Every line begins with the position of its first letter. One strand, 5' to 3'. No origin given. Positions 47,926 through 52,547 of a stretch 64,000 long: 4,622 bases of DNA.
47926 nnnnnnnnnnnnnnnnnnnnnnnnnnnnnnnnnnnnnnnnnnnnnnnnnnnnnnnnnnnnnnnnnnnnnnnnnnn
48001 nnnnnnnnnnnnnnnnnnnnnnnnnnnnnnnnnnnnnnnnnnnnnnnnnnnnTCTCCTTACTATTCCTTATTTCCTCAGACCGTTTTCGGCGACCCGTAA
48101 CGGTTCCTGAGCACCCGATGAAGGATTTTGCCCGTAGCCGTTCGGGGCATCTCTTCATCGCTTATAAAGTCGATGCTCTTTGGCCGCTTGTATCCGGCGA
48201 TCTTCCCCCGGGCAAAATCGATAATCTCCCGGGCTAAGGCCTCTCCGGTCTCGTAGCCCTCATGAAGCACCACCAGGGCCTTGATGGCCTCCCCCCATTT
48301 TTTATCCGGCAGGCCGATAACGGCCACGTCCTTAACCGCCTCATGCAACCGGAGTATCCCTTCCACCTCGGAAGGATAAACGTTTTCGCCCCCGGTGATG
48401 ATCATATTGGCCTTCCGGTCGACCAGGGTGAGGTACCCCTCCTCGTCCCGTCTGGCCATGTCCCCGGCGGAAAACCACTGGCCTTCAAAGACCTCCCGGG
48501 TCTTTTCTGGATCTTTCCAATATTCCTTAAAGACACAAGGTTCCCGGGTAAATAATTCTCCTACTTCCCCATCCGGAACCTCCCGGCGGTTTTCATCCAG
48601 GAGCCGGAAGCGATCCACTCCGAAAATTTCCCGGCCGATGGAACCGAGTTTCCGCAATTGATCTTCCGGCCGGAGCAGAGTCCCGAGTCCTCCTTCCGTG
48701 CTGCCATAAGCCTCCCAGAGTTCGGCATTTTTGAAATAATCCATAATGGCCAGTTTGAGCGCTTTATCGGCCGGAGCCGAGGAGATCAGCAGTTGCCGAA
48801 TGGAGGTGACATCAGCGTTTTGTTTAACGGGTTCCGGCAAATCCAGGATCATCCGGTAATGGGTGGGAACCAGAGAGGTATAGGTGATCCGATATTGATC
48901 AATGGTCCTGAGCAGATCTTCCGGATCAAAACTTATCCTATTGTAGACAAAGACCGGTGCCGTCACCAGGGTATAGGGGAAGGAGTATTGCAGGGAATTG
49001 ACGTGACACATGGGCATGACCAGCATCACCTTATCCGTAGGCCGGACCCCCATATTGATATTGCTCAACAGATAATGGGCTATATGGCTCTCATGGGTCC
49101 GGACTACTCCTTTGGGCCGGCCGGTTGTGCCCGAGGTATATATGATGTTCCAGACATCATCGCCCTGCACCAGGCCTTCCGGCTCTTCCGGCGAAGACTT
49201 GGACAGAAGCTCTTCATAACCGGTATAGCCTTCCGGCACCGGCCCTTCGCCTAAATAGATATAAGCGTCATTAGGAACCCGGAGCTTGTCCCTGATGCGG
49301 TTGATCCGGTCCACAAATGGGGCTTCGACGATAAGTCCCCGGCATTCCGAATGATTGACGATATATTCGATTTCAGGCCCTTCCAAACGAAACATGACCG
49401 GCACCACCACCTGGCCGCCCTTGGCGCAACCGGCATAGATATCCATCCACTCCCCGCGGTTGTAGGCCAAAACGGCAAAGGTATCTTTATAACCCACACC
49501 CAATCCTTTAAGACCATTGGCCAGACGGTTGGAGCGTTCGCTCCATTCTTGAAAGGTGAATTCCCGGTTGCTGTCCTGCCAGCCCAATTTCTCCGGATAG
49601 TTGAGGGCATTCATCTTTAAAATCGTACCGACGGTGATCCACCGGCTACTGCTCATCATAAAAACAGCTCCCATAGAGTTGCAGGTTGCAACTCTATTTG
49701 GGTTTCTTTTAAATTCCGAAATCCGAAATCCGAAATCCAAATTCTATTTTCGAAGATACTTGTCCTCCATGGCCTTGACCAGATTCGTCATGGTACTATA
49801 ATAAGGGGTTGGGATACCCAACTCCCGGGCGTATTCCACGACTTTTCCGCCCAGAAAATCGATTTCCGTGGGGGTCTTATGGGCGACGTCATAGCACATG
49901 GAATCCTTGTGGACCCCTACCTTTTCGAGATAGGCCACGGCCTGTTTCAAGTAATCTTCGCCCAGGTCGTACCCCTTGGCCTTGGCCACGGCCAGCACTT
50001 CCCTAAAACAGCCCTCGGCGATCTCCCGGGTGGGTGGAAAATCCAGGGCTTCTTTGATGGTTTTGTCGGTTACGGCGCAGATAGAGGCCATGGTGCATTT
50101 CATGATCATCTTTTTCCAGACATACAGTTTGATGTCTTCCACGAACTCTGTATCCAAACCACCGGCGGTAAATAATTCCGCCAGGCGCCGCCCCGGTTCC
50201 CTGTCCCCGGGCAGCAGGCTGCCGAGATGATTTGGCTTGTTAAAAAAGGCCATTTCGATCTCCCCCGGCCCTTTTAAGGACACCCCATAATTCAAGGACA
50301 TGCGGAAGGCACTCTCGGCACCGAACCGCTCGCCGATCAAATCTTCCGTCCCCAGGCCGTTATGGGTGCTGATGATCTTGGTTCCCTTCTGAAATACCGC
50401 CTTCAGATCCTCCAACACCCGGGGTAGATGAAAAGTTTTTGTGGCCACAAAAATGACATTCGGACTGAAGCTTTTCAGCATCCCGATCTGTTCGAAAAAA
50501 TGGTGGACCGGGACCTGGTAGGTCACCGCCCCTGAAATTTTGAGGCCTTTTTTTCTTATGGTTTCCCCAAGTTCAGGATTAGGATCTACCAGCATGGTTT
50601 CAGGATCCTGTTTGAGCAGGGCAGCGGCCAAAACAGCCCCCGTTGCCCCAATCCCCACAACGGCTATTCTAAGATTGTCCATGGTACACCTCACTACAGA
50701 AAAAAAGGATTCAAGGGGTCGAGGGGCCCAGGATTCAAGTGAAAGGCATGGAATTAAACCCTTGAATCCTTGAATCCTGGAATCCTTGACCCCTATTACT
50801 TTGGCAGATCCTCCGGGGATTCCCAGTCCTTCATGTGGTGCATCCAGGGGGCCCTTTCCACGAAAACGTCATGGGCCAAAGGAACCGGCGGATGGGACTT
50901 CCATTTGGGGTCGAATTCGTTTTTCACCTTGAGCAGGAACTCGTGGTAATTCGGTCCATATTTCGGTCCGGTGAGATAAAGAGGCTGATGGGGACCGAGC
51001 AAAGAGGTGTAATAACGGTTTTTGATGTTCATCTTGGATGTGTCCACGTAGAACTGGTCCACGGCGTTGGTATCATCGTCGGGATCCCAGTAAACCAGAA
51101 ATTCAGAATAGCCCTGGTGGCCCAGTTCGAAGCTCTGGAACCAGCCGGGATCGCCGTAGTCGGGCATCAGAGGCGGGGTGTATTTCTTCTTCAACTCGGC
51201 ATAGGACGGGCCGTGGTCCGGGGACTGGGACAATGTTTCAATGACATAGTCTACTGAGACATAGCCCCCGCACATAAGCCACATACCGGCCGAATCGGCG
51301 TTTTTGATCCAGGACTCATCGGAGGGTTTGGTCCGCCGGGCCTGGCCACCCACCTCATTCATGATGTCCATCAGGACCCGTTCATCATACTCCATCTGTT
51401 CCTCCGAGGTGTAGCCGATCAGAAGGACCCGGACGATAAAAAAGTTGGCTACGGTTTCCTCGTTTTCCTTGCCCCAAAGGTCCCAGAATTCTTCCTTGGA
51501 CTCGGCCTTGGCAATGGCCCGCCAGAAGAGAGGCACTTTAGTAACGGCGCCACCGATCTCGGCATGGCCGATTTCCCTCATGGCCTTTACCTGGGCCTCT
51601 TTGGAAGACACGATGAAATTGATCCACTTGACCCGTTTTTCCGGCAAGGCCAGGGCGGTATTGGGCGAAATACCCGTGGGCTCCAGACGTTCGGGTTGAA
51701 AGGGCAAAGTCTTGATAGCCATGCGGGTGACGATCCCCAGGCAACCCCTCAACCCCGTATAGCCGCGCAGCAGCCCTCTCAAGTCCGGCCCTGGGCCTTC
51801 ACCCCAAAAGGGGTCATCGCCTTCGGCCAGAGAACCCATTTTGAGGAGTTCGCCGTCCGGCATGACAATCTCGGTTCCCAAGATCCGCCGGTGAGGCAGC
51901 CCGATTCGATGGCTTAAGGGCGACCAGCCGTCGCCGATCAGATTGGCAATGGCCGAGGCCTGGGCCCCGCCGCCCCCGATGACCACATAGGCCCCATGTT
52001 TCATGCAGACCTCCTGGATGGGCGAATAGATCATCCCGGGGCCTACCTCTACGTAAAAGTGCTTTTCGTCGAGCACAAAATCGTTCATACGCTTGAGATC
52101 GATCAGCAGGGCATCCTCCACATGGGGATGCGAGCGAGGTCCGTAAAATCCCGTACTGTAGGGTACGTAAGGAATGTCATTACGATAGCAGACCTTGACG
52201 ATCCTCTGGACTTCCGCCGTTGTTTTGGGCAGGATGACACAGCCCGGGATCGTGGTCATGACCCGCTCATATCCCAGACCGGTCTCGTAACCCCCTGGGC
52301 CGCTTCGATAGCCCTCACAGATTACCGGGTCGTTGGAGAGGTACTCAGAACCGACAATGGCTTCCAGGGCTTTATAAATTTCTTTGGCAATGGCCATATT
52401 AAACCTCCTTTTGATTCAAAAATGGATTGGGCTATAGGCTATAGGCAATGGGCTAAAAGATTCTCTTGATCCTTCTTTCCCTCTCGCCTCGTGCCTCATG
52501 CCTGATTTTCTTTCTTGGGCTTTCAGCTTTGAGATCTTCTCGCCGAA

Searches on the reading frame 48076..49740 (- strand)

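Call 82: search_protein_families(library=pfam, proteins=[window:48076-49740:-], max_evalue=0.001)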
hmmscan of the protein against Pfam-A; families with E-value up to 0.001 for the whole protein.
window:48076-49740:- (554 aa): 2 families
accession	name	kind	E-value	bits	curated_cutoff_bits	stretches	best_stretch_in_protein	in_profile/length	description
PF00501.34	AMP-binding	-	2e-75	254.4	29.9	1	44-408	4-384/384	AMP-binding enzyme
PF13193.12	AMP-binding_C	-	1.1e-19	71.5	24.5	1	458-538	1-76/76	AMP-binding enzyme C-terminal domain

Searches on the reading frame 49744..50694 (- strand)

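Call 82: search_protein_families(library=pfam, proteins=[window:49744-50694:-], max_evalue=0.001)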
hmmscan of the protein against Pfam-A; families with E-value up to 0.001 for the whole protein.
window:49744-50694:- (316 aa): 4 families
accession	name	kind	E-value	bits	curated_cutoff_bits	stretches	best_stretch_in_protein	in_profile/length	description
PF08546.17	ApbA_C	-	1.4e-30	106.7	22.7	1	187-310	1-125/125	Ketopantoate reductase PanE/ApbA C terminal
PF02558.23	ApbA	-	5.4e-22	78.5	22.2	1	10-158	1-146/150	Ketopantoate reductase PanE/ApbA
PF03807.23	F420_oxidored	-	2.3e-05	25.3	21.6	1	9-113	1-94/94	NADP oxidoreductase coenzyme F420-dependent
PF01210.29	NAD_Gly3P_dh_N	-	0.00051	20.5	23.1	0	10-116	2-108/158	NAD-dependent glycerol-3-phosphate dehydrogenase N-terminus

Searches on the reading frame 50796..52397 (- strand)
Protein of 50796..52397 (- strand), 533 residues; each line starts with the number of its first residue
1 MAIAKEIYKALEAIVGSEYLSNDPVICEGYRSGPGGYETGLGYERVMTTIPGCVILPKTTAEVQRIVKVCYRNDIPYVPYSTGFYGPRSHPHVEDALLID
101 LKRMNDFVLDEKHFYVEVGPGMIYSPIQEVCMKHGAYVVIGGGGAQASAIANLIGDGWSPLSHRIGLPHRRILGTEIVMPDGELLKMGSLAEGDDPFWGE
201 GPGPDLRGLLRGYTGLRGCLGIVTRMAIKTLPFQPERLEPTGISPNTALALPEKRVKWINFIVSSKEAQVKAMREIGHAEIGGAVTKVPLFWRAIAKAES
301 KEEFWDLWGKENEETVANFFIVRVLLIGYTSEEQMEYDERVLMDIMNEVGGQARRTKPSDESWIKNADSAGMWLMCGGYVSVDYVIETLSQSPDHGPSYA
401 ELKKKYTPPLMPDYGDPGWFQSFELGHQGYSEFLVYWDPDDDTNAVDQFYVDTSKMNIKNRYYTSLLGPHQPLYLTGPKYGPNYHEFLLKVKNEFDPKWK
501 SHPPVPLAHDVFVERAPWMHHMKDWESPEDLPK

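Call 82: search_protein_families(library=pfam, proteins=[window:50796-52397:-], max_evalue=0.001)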
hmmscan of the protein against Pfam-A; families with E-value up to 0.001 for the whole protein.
window:50796-52397:- (533 aa): 1 family
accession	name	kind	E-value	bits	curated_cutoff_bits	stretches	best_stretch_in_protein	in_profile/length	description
PF01565.28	FAD_binding_4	-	7.9e-20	71.4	26.4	1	51-187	1-138/139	FAD binding domain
